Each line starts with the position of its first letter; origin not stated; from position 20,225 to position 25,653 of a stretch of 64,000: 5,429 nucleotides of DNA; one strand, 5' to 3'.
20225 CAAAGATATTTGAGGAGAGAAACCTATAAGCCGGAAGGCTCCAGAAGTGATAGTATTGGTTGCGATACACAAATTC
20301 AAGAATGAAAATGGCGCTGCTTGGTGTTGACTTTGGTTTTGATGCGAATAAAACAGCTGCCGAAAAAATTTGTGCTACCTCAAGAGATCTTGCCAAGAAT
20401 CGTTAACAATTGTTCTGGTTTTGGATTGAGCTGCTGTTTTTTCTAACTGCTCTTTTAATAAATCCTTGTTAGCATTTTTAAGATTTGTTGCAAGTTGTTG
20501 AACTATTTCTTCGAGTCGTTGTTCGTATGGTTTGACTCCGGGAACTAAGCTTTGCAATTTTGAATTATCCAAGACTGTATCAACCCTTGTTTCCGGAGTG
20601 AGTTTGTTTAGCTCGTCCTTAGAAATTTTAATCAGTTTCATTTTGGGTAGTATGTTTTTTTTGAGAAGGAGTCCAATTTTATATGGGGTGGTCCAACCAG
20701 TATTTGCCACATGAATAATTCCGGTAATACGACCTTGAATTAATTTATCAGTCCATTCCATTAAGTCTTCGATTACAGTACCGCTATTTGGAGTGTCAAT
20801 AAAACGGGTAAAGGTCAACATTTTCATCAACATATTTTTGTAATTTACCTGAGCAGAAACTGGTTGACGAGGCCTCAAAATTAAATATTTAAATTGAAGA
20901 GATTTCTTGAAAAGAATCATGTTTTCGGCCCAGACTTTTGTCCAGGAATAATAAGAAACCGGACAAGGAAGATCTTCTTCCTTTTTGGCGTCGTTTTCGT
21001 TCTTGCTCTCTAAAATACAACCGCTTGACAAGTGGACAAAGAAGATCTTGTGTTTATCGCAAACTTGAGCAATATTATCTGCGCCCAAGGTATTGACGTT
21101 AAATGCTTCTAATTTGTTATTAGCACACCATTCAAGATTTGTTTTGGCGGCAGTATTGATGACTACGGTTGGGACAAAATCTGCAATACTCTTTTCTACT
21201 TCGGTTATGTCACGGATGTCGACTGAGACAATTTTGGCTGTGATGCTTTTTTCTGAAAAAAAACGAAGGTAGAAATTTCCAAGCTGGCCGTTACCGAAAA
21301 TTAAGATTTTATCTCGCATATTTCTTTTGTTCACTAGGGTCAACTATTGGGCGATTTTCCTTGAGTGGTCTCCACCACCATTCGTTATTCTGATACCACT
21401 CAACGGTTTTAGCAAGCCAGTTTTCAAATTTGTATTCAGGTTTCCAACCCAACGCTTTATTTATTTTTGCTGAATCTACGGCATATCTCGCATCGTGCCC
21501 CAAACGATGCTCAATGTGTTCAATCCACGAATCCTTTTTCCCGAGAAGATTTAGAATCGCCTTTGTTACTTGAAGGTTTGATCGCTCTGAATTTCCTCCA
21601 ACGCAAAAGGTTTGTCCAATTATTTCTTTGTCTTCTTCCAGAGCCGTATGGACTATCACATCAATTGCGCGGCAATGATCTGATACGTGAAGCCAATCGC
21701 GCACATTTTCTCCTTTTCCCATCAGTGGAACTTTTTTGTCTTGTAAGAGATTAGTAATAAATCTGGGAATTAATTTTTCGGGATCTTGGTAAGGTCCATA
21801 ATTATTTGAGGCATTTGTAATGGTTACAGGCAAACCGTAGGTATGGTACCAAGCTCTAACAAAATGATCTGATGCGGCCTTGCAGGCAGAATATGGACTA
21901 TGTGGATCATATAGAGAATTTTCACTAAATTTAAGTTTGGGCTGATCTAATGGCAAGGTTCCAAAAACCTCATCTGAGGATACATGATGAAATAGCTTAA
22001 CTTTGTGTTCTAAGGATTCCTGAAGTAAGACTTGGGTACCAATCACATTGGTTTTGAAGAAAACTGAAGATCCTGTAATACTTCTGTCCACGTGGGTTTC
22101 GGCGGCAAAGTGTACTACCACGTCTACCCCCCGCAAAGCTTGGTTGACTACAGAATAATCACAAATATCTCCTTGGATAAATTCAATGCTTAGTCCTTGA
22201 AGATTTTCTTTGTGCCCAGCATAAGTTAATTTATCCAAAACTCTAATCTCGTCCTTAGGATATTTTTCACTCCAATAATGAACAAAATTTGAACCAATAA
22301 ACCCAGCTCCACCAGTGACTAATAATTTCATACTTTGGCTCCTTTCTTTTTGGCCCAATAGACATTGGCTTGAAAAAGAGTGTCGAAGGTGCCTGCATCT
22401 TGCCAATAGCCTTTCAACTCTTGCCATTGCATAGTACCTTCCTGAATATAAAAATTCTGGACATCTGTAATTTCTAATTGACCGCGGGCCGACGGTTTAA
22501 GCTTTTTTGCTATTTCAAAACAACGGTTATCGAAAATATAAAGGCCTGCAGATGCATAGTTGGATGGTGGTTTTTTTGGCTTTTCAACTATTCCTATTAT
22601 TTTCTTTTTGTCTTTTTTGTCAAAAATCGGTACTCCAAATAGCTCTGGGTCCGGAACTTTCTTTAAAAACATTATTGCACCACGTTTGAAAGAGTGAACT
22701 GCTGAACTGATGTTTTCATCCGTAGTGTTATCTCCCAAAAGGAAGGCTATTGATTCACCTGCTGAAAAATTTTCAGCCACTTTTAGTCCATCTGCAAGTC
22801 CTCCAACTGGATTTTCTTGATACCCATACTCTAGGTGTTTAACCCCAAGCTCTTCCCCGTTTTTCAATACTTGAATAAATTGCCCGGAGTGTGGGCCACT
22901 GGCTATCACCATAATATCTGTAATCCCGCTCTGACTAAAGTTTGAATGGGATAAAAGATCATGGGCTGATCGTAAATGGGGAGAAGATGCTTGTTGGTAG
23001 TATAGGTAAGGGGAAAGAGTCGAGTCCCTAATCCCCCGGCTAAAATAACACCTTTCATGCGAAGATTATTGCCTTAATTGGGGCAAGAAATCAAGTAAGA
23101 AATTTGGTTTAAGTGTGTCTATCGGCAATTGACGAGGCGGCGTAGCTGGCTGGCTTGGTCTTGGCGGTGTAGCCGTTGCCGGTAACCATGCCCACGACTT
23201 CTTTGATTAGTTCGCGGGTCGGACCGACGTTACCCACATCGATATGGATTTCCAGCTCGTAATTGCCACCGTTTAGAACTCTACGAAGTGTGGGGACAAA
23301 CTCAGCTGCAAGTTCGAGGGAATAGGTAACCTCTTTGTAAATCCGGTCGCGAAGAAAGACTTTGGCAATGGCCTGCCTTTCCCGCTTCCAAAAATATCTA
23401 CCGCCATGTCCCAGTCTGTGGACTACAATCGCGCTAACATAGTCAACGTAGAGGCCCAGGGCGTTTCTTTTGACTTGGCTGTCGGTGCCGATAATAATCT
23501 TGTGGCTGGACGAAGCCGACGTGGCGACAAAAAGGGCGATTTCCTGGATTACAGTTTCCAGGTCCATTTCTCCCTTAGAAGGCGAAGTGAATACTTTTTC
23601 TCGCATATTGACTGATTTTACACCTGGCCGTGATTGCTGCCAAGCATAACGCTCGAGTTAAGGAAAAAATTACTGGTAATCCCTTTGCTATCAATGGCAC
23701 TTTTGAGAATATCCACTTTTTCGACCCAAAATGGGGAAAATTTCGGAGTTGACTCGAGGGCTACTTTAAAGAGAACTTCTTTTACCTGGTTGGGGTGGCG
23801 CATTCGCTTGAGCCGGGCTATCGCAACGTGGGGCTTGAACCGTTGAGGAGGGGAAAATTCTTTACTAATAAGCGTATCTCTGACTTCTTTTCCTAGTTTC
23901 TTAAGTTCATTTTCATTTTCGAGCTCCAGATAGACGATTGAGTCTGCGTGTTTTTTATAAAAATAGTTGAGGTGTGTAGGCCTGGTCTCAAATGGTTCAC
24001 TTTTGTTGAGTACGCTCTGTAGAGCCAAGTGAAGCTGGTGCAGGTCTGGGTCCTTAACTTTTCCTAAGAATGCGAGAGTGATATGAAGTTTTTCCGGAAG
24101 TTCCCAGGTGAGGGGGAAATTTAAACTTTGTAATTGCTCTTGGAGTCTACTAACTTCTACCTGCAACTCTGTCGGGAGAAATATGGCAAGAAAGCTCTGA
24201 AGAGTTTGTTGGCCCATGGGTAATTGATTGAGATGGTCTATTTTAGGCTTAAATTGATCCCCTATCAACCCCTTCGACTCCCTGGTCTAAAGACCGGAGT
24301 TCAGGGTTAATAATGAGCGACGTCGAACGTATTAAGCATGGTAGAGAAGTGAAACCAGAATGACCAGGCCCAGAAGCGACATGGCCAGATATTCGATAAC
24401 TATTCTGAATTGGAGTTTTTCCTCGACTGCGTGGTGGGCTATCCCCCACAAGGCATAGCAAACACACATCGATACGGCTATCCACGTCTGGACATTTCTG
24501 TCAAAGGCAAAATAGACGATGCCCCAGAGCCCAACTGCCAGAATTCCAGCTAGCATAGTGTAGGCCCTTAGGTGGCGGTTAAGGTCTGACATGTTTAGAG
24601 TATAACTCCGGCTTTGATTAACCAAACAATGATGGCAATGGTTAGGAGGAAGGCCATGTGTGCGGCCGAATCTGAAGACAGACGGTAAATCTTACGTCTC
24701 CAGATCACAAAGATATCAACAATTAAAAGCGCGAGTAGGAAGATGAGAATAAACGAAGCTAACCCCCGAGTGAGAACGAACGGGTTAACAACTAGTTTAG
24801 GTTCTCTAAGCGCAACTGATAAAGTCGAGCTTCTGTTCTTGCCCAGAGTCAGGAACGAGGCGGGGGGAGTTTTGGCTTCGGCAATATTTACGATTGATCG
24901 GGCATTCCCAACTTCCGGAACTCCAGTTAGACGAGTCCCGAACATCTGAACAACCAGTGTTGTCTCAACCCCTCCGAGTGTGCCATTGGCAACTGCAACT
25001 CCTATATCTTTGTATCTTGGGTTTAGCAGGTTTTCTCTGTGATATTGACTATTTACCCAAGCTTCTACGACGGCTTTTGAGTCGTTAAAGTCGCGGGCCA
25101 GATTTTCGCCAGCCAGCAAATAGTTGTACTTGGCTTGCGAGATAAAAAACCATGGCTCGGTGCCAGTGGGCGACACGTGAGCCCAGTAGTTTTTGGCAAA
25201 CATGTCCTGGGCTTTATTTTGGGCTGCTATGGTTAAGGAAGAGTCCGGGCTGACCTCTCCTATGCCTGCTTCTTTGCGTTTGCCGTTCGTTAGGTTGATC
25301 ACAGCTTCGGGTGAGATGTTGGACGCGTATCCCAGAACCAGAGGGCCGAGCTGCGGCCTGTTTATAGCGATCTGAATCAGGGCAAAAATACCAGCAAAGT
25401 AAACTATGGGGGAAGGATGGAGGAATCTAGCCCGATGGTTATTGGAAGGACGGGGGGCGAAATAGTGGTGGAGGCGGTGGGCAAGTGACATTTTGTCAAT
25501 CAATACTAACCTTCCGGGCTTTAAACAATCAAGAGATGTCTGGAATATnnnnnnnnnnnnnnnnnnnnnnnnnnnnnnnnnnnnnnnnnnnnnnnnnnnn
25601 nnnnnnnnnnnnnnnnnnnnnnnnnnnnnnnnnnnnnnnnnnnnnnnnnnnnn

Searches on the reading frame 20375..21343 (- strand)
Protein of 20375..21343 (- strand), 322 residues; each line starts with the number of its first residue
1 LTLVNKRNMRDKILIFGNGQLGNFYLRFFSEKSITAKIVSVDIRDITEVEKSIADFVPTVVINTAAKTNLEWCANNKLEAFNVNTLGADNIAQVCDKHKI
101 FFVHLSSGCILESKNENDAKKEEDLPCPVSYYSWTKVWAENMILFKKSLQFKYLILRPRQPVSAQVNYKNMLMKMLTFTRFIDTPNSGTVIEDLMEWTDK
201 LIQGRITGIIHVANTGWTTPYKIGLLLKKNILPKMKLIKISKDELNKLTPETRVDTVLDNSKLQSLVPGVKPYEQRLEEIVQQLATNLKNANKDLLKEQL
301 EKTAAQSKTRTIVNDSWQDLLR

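Call 8: search_protein_families(library=pfam, proteins=[window:20375-21343:-], max_evalue=0.001)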
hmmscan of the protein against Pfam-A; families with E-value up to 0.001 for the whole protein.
window:20375-21343:- (322 aa): 6 families
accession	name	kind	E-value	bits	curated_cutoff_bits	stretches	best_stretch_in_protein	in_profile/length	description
PF04321.23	RmlD_sub_bind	-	1.2e-24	87.4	27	1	12-284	2-285/287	RmlD substrate binding domain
PF01370.27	Epimerase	-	2.5e-18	66.8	20.9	1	36-177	43-187/240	NAD dependent epimerase/dehydratase family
PF02719.21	Polysacc_synt_2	-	1.9e-07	31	20.2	1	31-107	49-128/293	Polysaccharide biosynthesis protein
PF16363.11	GDP_Man_Dehyd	-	3.2e-07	30.6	27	1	35-143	53-164/332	GDP-mannose 4,6 dehydratase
PF07993.18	NAD_binding_4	-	6.1e-07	29.3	20.1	1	59-159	90-205/258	Male sterility protein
PF01073.25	3Beta_HSD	-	1.8e-05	24.3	22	1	32-144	43-158/280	3-beta hydroxysteroid dehydrogenase/isomerase family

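Call 11: search_protein_families(library=ncbifam, proteins=[window:20375-21343:-], max_evalue=0.01)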
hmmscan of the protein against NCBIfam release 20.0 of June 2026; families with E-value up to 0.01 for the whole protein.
window:20375-21343:- (322 aa): 10 families
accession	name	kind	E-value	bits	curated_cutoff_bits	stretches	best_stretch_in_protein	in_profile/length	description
TIGR01214.1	rmlD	equivalog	3.1e-27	95.4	224.05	1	12-283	1-284/285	dTDP-4-dehydrorhamnose reductase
TIGR01179.1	galE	equivalog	9e-10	37.9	262.3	1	30-168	43-183/332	UDP-glucose 4-epimerase GalE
TIGR01181.1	dTDP_gluc_dehyt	equivalog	1.1e-07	31.3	365.1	1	35-158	51-178/321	dTDP-glucose 4,6-dehydratase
NF042423.1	oxyalk_red_Shew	equivalog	1.7e-06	27.4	580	1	33-159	48-172/331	2-alkyl-3-oxoalkanoate reductase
NF007440.0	PRK09987.1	equivalog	2.2e-06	27.2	308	1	41-167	38-160/299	dTDP-4-dehydrorhamnose reductase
TIGR02622.1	CDP_4_6_dhtase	equivalog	3.8e-05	23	278.45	1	32-141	52-163/352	CDP-glucose 4,6-dehydratase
TIGR02197.1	heptose_epim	equivalog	8.9e-05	21.8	274.6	1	7-144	21-150/316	ADP-glyceromanno-heptose 6-epimerase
TIGR03466.1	HpnA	hypoth_equivalog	0.00089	18.2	367.65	1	33-163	42-172/327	hopanoid-associated sugar epimerase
NF042422.1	oxyalk_red_OleD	equivalog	0.0017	17.8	580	1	41-159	48-166/329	2-alkyl-3-oxoalkanoate reductase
TIGR03589.1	PseB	equivalog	0.0023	16.9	407.75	1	6-99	26-116/324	UDP-N-acetylglucosamine 4,6-dehydratase (inverting)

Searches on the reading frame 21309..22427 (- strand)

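Call 8: search_protein_families(library=pfam, proteins=[window:21309-22427:-], max_evalue=0.001)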
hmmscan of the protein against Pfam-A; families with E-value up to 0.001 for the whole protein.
window:21309-22427:- (372 aa): 8 families
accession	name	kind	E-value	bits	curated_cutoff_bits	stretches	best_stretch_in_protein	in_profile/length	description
PF16363.11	GDP_Man_Dehyd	-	1e-70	239.3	27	1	36-340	1-331/332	GDP-mannose 4,6 dehydratase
PF01370.27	Epimerase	-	1.6e-59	201.7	20.9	1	36-262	2-228/240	NAD dependent epimerase/dehydratase family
PF01073.25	3Beta_HSD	-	8.9e-25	87.7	22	1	36-277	1-249/280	3-beta hydroxysteroid dehydrogenase/isomerase family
PF02719.21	Polysacc_synt_2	-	2.7e-13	50.2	20.2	1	35-153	1-130/293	Polysaccharide biosynthesis protein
PF07993.18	NAD_binding_4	-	2.8e-13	50.1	20.1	1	94-210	82-208/258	Male sterility protein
PF04321.23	RmlD_sub_bind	-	1.2e-12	47.9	27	1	33-300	1-236/287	RmlD substrate binding domain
PF05368.20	NmrA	-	3.6e-05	23.9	27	1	33-109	3-78/298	NmrA-like family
PF13460.12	NAD_binding_10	-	0.00041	20.7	27.2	1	75-192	34-133/184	NAD(P)H-binding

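Call 11: search_protein_families(library=ncbifam, proteins=[window:21309-22427:-], max_evalue=0.01)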
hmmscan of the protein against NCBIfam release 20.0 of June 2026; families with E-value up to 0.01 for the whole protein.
window:21309-22427:- (372 aa): 29 families (the best 25 are shown)
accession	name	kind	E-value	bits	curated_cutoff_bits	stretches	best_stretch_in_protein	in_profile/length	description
TIGR01181.1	dTDP_gluc_dehyt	equivalog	1.4e-125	418.7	365.1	1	34-355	1-321/321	dTDP-glucose 4,6-dehydratase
NF007490.0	PRK10084.1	subfamily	2.5e-94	316.3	649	1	33-357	1-346/361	dTDP-glucose 4,6-dehydratase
NF007582.0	PRK10217.1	equivalog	1.5e-87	294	698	1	34-357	3-343/355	dTDP-glucose 4,6-dehydratase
TIGR04180.1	EDH_00030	hypoth_equivalog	1.2e-41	142.7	475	1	36-333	2-297/297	NAD-dependent 4,6-dehydratase LegB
TIGR01179.1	galE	equivalog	2.8e-33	115.2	262.3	1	34-348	1-328/332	UDP-glucose 4-epimerase GalE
TIGR02622.1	CDP_4_6_dhtase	equivalog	5.9e-26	91.4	278.45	1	32-347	4-332/352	CDP-glucose 4,6-dehydratase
TIGR03466.1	HpnA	hypoth_equivalog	3.3e-23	82.1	367.65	1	33-228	1-189/327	hopanoid-associated sugar epimerase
TIGR02197.1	heptose_epim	equivalog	5.1e-22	78.4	274.6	1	35-347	1-315/316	ADP-glyceromanno-heptose 6-epimerase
NF011728.1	PRK15181.1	equivalog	1.5e-20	73.5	760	1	34-347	17-339/348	Vi polysaccharide biosynthesis UDP-N-acetylglucosaminuronic acid C-4 epimerase TviC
NF007956.0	PRK10675.1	subfamily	3e-19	69.4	394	2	33-185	1-155/338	UDP-glucose 4-epimerase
NF052578.1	StrlDmthSdmBMthl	equivalog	1.7e-18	67.5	600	1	33-280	1-231/328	sterol demethylase protein SdmB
NF042422.1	oxyalk_red_OleD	equivalog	1.1e-16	61.2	580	1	33-298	1-253/329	2-alkyl-3-oxoalkanoate reductase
TIGR03589.1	PseB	equivalog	2.6e-15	56.2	407.75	1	33-153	5-127/324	UDP-N-acetylglucosamine 4,6-dehydratase (inverting)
NF042423.1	oxyalk_red_Shew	equivalog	3.8e-15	55.8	580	1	30-317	6-274/331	2-alkyl-3-oxoalkanoate reductase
NF041293.1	G6PDh_Azf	equivalog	4.8e-11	42.5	400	1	35-202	5-175/252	NAD-dependent glucose-6-phosphate dehydrogenase Azf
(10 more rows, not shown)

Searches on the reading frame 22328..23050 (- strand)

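Call 8: search_protein_families(library=pfam, proteins=[window:22328-22912:-], max_evalue=0.001)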
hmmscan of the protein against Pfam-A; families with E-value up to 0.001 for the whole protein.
window:22328-22912:- (194 aa): 1 family
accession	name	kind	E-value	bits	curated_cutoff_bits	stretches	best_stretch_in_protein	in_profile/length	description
PF00483.29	NTP_transferase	-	1.1e-29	104.2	21.2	1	2-185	51-241/245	Nucleotidyl transferase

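Call 11: search_protein_families(library=ncbifam, proteins=[window:22328-23050:-], max_evalue=0.01)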
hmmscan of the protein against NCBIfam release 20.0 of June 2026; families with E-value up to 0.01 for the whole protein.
window:22328-23050:- (240 aa): 15 families
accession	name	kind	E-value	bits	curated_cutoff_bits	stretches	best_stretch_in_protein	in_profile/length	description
TIGR01208.1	rmlA_long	equivalog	1.7e-42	145.6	320.25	1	37-230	39-232/353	glucose-1-phosphate thymidylyltransferase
TIGR01207.1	rmlA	equivalog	4.2e-42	144.2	360.65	1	40-231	42-235/286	glucose-1-phosphate thymidylyltransferase RfbA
NF012024.0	PRK15480.1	equivalog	3.3e-35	121.6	588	1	37-233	43-241/292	glucose-1-phosphate thymidylyltransferase RfbA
TIGR03992.1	Arch_glmU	subfamily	5.2e-28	98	292.1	1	37-232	40-227/393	bifunctional sugar-1-phosphate nucleotidylyltransferase/acetyltransferase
NF041173.1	Sug_nt_acttase_Thmprot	equivalog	3.2e-19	69.2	600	1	77-231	76-226/405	bifunctional sugar-1-phosphate nucleotidylyltransferase/acetyltransferase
NF041313.1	UDPGP_AglF_Halo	equivalog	1.3e-18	67.3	400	1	41-220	44-222/234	UTP--glucose-1-phosphate uridylyltransferase AglF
TIGR01099.1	galU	equivalog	7.3e-12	45.4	326.8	1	82-224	104-257/261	UTP--glucose-1-phosphate uridylyltransferase GalU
NF003670.0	PRK05293.1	equivalog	1.5e-11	43.8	470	1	139-233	162-259/382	glucose-1-phosphate adenylyltransferase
NF052502.1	man1P_GTase_Rv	exception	8.7e-11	41.3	440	1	36-227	39-225/352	mannose-1-phosphate guanylyltransferase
TIGR02091.1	glgC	equivalog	1.3e-09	37.6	424.9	1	135-235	153-262/364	glucose-1-phosphate adenylyltransferase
NF009928.0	PRK13389.1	equivalog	1.9e-07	30.5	548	1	147-232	192-279/302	UTP--glucose-1-phosphate uridylyltransferase GalU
NF001947.0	PRK00725.1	subfamily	3.4e-05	22.8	470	1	137-232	174-287/426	glucose-1-phosphate adenylyltransferase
NF002772.0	PRK02862.1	equivalog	0.0002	20.2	537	1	148-236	190-276/429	glucose-1-phosphate adenylyltransferase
NF045761.1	NAMPUrTaseMurU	equivalog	0.00025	21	250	1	37-229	40-224/226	N-acetylmuramate alpha-1-phosphate uridylyltransferase MurU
NF002023.0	PRK00844.1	subfamily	0.0012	17.8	458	0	138-230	163-274/408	glucose-1-phosphate adenylyltransferase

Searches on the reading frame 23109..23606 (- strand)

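Call 8: search_protein_families(library=pfam, proteins=[window:23109-23606:-], max_evalue=0.001)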
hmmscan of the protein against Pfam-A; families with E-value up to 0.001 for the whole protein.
window:23109-23606:- (165 aa): 1 family
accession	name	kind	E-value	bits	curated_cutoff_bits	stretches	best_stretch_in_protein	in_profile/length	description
PF04308.18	RNaseH_like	-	2.2e-44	151.3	25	1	19-165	2-144/145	Ribonuclease H-like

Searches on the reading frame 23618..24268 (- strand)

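Call 8: search_protein_families(library=pfam, proteins=[window:23618-24268:-], max_evalue=0.001)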
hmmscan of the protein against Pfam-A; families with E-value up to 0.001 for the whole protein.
window:23618-24268:- (216 aa): 3 families
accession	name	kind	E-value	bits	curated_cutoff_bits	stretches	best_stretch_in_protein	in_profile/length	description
PF02834.22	LigT_PEase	-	3.2e-18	66.1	23.3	2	29-110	1-84/87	LigT like Phosphoesterase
PF13563.12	2_5_RNA_ligase2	-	1.3e-13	51.7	27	1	32-189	2-147/152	2'-5' RNA ligase superfamily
PF10469.15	AKAP7_NLS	-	6.4e-08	33.2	24.4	1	26-164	4-160/208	AKAP7 2'5' RNA ligase-like domain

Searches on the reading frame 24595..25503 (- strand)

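Call 8: search_protein_families(library=pfam, proteins=[window:24595-25503:-], max_evalue=0.001)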
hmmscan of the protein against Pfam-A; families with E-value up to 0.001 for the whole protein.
window:24595-25503:- (302 aa): 1 family
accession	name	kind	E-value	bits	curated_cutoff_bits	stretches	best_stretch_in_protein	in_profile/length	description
PF00188.32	CAP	-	4.5e-19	69.9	21.1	1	70-187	2-116/117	Cysteine-rich secretory protein family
